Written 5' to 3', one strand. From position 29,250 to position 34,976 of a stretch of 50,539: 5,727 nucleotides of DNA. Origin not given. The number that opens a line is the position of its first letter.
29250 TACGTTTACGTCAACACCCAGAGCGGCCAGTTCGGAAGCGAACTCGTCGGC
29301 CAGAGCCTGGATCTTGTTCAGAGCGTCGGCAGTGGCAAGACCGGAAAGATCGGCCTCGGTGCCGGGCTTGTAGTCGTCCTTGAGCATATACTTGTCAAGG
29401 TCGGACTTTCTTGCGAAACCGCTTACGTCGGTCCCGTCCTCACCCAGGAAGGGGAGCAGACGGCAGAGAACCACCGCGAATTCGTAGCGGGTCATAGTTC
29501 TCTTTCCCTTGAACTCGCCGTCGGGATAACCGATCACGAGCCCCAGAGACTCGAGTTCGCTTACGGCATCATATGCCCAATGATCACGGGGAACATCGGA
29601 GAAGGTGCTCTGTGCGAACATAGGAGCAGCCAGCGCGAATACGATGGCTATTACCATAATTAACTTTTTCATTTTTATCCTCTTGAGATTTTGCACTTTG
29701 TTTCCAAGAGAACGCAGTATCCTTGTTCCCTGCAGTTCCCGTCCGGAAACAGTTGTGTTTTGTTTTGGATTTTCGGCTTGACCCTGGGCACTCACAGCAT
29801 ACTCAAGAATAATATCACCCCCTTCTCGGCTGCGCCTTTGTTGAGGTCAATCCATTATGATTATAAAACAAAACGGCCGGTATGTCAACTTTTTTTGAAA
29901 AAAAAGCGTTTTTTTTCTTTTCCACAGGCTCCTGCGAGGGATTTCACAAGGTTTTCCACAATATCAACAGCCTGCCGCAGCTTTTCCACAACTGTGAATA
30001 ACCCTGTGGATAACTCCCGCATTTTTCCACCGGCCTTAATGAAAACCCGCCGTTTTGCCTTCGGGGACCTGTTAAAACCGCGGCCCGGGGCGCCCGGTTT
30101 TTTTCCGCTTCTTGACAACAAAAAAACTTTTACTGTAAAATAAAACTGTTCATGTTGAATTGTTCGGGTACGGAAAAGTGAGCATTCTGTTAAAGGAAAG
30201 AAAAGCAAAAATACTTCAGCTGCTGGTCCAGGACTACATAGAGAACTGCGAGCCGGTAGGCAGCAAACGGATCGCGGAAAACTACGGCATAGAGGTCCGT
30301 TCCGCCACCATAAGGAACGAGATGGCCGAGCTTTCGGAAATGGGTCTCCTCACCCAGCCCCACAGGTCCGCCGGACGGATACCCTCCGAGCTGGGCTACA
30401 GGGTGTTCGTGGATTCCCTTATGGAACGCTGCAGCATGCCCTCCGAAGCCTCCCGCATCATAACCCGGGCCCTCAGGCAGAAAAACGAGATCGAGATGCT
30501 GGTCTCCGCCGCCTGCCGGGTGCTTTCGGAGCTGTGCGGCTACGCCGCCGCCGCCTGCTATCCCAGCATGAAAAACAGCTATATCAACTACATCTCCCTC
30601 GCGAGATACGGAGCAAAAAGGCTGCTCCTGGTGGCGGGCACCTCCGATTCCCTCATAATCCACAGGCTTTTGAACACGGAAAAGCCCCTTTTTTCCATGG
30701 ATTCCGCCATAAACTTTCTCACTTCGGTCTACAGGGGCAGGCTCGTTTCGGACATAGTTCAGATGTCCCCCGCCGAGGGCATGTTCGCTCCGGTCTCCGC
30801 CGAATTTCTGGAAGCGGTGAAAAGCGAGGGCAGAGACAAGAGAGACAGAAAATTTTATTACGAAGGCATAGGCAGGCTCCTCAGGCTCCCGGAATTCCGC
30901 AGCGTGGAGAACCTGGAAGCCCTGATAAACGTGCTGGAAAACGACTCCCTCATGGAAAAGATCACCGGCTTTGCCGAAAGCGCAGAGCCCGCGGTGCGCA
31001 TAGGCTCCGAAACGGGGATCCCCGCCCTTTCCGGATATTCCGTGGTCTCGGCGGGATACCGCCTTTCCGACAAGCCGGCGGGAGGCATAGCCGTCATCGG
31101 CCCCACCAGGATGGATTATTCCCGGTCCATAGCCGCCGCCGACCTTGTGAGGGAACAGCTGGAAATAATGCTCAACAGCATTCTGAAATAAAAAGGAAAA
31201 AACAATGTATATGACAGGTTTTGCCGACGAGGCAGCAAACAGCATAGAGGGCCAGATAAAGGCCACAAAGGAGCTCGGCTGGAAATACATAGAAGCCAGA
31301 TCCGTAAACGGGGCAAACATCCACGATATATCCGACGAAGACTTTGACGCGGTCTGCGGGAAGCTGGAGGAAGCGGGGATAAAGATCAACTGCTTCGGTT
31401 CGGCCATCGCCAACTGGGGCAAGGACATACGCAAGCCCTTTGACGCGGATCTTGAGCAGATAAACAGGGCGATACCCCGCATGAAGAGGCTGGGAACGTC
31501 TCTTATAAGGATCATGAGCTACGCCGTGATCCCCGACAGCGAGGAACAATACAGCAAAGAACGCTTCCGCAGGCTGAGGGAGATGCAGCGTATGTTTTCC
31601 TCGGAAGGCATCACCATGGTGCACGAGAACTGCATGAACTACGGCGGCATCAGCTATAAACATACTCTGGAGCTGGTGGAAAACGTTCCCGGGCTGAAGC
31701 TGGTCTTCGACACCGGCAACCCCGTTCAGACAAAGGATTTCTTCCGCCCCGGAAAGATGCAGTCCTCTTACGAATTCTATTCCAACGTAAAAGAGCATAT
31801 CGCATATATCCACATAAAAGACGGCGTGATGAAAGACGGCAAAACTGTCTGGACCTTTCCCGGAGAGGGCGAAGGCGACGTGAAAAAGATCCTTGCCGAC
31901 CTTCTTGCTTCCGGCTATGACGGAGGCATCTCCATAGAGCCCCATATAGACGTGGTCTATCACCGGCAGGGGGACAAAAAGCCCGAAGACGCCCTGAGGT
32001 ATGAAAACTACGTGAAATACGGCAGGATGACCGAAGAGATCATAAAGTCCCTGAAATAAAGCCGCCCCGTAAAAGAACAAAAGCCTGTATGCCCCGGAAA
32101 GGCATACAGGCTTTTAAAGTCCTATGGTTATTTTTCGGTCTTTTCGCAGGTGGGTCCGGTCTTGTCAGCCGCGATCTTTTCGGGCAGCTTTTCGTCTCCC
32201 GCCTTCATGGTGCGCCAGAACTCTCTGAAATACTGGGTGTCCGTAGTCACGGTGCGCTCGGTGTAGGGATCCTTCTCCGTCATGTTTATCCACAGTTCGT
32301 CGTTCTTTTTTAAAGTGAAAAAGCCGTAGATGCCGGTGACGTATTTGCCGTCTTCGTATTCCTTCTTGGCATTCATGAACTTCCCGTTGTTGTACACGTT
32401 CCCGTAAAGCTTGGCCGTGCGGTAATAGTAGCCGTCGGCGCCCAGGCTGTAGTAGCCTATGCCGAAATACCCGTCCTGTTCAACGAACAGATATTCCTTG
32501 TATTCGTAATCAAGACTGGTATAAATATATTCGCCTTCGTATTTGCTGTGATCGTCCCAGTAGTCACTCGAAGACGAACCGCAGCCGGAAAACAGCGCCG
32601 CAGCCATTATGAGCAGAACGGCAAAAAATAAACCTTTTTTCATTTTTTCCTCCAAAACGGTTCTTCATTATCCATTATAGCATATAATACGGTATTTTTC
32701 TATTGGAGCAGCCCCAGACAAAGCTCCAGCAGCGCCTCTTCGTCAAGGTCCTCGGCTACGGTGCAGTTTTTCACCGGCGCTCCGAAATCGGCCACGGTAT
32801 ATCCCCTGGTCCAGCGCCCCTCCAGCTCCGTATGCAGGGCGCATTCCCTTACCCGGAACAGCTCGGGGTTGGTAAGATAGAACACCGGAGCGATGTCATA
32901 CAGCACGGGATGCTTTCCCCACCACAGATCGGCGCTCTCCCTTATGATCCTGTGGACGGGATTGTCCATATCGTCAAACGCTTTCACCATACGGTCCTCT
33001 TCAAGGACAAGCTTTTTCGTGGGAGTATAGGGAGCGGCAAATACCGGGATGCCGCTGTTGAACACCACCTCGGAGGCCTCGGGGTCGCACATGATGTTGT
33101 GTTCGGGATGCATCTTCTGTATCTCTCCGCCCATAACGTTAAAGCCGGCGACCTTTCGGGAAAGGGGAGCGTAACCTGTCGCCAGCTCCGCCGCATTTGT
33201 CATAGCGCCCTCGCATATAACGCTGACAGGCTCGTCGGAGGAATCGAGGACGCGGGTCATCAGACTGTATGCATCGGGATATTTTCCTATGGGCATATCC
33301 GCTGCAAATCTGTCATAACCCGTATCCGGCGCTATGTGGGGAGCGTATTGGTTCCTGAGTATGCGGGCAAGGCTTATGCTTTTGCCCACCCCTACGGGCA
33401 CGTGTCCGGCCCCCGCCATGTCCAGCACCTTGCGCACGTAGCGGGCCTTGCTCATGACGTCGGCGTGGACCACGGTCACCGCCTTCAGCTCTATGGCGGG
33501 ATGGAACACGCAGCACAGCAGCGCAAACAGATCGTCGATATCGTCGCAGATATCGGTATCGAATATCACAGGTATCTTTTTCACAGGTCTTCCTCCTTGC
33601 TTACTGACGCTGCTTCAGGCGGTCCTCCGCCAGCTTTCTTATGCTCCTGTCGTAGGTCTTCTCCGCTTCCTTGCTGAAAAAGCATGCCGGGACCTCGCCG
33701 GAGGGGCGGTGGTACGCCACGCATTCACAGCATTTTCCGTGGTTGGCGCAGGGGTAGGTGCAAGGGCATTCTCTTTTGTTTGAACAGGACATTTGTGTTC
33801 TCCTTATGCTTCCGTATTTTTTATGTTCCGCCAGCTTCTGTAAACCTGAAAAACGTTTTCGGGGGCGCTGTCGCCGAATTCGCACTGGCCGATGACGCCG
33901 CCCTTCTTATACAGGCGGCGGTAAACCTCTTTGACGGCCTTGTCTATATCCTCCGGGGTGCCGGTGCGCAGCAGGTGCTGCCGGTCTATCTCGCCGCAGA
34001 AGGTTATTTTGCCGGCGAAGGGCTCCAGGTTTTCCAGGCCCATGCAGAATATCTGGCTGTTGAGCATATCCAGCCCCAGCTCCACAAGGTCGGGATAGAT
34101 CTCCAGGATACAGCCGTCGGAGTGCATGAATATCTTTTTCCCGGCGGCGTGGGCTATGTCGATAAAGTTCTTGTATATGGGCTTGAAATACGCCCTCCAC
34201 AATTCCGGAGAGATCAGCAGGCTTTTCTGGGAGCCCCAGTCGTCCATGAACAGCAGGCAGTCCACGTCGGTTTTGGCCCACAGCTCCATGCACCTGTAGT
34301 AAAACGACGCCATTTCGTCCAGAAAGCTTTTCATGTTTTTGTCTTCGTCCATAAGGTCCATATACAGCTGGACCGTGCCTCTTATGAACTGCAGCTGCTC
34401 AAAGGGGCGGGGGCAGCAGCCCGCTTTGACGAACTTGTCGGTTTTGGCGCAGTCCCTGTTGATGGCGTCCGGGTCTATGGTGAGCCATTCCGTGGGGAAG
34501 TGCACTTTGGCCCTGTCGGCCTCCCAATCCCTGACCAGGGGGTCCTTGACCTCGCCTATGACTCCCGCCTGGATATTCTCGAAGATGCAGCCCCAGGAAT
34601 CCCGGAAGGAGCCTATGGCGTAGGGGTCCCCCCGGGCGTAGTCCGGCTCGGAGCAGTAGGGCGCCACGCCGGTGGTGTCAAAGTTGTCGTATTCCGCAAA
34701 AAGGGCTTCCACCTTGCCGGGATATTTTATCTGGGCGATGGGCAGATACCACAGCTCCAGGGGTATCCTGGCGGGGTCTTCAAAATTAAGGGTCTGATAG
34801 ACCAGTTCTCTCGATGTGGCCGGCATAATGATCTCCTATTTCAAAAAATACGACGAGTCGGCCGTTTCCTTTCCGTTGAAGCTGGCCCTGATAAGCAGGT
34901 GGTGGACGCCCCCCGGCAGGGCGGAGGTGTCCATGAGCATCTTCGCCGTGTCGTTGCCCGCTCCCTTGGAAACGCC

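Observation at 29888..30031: Dense DnaA-box cluster between the divergent porin and hrcA promoters: candidate oriC or DnaA-titrating locus, with no dnaA beside it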

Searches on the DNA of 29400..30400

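Call 65: search_rna_families(source=window, start=29400, end=30400, threshold=evalue, max_evalue=1)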
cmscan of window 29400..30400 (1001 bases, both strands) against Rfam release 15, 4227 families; matches with E-value up to 1: 1.
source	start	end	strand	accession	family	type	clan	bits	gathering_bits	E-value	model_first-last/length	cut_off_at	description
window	29893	30030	-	RF01969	RMST_8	Gene; lncRNA;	-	23.7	80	0.093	1-143/143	no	Rhabdomyosarcoma 2 associated transcript conserved region 8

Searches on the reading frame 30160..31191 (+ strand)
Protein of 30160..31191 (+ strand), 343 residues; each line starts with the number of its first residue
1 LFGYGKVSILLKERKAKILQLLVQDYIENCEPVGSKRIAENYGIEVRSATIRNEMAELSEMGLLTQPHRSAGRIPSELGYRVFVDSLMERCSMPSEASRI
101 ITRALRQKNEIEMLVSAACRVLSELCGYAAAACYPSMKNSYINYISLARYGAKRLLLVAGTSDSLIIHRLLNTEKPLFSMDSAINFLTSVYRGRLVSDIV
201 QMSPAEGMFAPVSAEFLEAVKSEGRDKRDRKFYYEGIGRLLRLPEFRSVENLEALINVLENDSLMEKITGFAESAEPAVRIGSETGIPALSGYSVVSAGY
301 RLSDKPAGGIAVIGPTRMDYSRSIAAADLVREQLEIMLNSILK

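Call 8: search_protein_families(library=pfam, proteins=[window:30160-31191:+])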
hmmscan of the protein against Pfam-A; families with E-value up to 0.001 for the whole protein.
window:30160-31191:+ (343 aa): 2 families
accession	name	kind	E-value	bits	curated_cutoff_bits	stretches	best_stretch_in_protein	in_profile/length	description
PF01628.27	HrcA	-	2.9e-39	135.7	22.2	1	114-324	3-215/215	HrcA protein C terminal domain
PF03444.21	HrcA_DNA-bdg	-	1.9e-05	24.7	21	1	14-80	5-70/79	Winged helix-turn-helix transcription repressor, HrcA DNA-binding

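Call 9: find_encoding_contigs(protein=window:30160-31191:+, flank=10000, max_places=10)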
Protein window:30160-31191:+ (343 aa): no gene with exactly this product is on record in the collection.

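Call 10: find_related_loci(query=window:30160-31191:+, collection=genome_contigs, flank=10000)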
Query window:30160-31191:+ (343 aa) in genome_contigs; peptide patterns used: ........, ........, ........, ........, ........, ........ (x = any residue, [..] = any of these).
180 stretches matched a pattern; 1 encode a relative of the query (tblastn E <= 1e-3); 1 distinct loci.
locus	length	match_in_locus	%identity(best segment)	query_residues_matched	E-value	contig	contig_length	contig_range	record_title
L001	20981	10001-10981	29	10-332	8e-37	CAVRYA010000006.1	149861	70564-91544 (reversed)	MAG: uncultured Actinomycetes bacterium isolate MFD02242.bin.1.73 genome assembly, contig: contig_24710, whole genome sh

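Call 13: find_homologous_proteins(query=window:30181-31191:+, max_evalue=1e-20)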
Query window:30181-31191:+ (336 aa): 4688 proteins with E <= 1e-20 among 8000 candidates; the best 120 are listed.
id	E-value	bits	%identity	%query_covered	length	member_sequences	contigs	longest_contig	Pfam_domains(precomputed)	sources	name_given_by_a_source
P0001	8.7e-211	716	100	100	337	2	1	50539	PF01628.28,PF03444.22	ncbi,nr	ncbi:MAG: heat-inducible transcription repressor HrcA [Abditibacteriota bacterium]|nr:heat-inducible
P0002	6.4e-152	523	75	100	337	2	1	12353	PF01628.28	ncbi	-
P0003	1.7e-149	515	72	100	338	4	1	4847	PF01628.28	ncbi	-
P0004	2.4e-93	331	47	99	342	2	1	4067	PF01628.28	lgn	-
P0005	1.3e-78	282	67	62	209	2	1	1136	PF01628.28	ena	-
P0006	3.2e-63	232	38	99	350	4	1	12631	PF01628.28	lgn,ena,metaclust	metaclust:\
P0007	4.1e-61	225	37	99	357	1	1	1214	PF01628.28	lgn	-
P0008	5.6e-61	224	38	98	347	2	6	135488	PF01628.28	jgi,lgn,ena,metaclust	metaclust:\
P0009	6.8e-61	224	37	99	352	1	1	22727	PF01628.28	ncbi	ncbi:MAG: heat-inducible transcriptional repressor HrcA [Armatimonadota bacterium]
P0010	1.8e-60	223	38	99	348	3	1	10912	PF01628.28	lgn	-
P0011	4.3e-60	222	37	99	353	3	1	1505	PF01628.28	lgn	-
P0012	6.7e-60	221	36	99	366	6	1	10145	PF01628.28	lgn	-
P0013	6.9e-60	221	38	98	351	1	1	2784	PF01628.28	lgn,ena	-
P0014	1.4e-59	220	36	99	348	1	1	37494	PF01628.28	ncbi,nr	ncbi:MAG: heat-inducible transcriptional repressor HrcA [Armatimonadota bacterium]|nr:heat-inducible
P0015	3.1e-59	219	37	99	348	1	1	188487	PF01628.28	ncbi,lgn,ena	-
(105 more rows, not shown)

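Call 14: find_encoding_contigs(protein=P0002, flank=10000, max_places=4)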
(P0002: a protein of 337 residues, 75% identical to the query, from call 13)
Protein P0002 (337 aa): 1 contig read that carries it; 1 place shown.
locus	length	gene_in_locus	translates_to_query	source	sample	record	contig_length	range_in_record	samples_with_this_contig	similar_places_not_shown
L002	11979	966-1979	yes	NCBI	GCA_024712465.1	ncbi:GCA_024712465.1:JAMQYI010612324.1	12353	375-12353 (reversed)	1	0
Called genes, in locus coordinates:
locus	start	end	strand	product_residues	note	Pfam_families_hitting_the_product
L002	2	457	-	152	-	?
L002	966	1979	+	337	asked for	PF01628:HrcA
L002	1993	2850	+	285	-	PF01261:AP_endonuc_2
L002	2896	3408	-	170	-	-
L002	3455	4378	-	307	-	PF01156:IU_nuc_hydro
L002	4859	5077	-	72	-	-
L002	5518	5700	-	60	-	PF20095:DUF6485 (weak)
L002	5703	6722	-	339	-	PF01208:URO-D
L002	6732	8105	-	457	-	-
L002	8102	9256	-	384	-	-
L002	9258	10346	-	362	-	PF21694:DNA_pol3_delta_C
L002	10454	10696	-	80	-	PF00830:Ribosomal_L28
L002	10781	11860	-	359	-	PF07833:Cu_amine_oxidN1, PF13620:CarboxypepD_reg (faint), PF17210:SdrD_B, PF17802:SpaA (weak), PF22904:NOMO1-like_2nd (weak)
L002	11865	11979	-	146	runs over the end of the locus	PF00515:TPR_1 (faint), PF13432:TPR_16 (faint), PF13431:TPR_17 (faint), PF07719:TPR_2 (faint), PF13414:TPR_11 (weak)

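Call 15: find_encoding_contigs(protein=P0003, flank=10000, max_places=4)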
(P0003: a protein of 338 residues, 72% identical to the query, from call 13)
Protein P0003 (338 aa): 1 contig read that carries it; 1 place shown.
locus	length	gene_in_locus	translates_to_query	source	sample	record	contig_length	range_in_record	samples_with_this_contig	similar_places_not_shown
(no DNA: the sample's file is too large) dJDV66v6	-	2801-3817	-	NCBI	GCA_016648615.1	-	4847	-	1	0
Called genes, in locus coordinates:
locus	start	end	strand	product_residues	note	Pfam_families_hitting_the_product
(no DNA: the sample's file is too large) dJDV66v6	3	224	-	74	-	?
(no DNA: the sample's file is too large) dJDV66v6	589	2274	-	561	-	PF00395:SLH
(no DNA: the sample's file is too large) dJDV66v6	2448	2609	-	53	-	-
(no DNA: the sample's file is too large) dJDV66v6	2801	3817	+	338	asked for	PF01628:HrcA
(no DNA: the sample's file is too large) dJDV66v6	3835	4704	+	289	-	PF01261:AP_endonuc_2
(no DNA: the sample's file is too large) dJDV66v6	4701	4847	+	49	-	?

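Call 16: find_encoding_contigs(protein=P0004, flank=10000, max_places=4)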
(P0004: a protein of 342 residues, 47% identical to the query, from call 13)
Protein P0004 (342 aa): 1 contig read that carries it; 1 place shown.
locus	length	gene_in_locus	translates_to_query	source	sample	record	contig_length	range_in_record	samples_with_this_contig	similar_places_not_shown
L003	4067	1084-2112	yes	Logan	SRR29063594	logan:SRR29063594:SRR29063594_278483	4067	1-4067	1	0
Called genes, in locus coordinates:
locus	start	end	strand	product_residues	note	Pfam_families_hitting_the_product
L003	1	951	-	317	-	?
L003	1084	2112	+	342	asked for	PF01628:HrcA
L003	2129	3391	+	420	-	PF00890:FAD_binding_2 (weak), PF01494:FAD_binding_3 (weak), PF01593:Amino_oxidase, PF12831:FAD_oxidored (weak), PF13450:NAD_binding_8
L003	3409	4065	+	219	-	?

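Call 34: find_encoding_contigs(protein=P0005, flank=10000, max_places=3)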
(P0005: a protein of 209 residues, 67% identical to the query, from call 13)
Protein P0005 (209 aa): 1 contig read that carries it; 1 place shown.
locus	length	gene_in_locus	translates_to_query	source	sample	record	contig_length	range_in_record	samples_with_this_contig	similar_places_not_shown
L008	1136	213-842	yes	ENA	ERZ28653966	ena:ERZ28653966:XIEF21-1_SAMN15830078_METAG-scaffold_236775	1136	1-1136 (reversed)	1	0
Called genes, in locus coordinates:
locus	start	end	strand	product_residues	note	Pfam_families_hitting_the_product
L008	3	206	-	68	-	?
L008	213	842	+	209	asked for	PF01628:HrcA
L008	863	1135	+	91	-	?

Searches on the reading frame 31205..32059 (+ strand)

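Call 8: search_protein_families(library=pfam, proteins=[window:31205-32059:+])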
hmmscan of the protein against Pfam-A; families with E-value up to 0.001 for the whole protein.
window:31205-32059:+ (284 aa): 1 family
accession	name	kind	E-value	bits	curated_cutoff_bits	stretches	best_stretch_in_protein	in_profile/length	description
PF01261.30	AP_endonuc_2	-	1.8e-25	90.5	31.1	1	19-255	2-234/249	Xylose isomerase-like TIM barrel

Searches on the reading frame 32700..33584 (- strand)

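Call 8: search_protein_families(library=pfam, proteins=[window:32700-33584:-])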
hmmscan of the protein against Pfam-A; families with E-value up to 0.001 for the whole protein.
window:32700-33584:- (294 aa): 1 family
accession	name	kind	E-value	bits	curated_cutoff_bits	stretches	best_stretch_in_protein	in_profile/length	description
PF01156.24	IU_nuc_hydro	-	3.8e-42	145.4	34.2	1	6-286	1-296/297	Inosine-uridine preferring nucleoside hydrolase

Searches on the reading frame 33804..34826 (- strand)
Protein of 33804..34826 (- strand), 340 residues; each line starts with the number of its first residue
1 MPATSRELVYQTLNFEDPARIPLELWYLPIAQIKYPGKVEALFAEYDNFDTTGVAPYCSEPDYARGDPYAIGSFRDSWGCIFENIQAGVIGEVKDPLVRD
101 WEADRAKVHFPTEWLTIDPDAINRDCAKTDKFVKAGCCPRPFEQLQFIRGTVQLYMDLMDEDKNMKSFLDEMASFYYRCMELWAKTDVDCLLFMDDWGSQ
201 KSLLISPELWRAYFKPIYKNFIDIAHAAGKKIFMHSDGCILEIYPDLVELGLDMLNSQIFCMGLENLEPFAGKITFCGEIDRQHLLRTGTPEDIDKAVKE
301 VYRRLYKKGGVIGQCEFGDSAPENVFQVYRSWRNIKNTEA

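Call 7: search_protein_families(library=pfam, proteins=[window:33804-34826:-])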
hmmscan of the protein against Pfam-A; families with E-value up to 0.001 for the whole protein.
window:33804-34826:- (340 aa): 1 family
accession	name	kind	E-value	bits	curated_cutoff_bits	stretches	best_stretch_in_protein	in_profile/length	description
PF01208.23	URO-D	-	7.4e-13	48.7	23.9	1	147-310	152-318/346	Uroporphyrinogen decarboxylase (URO-D)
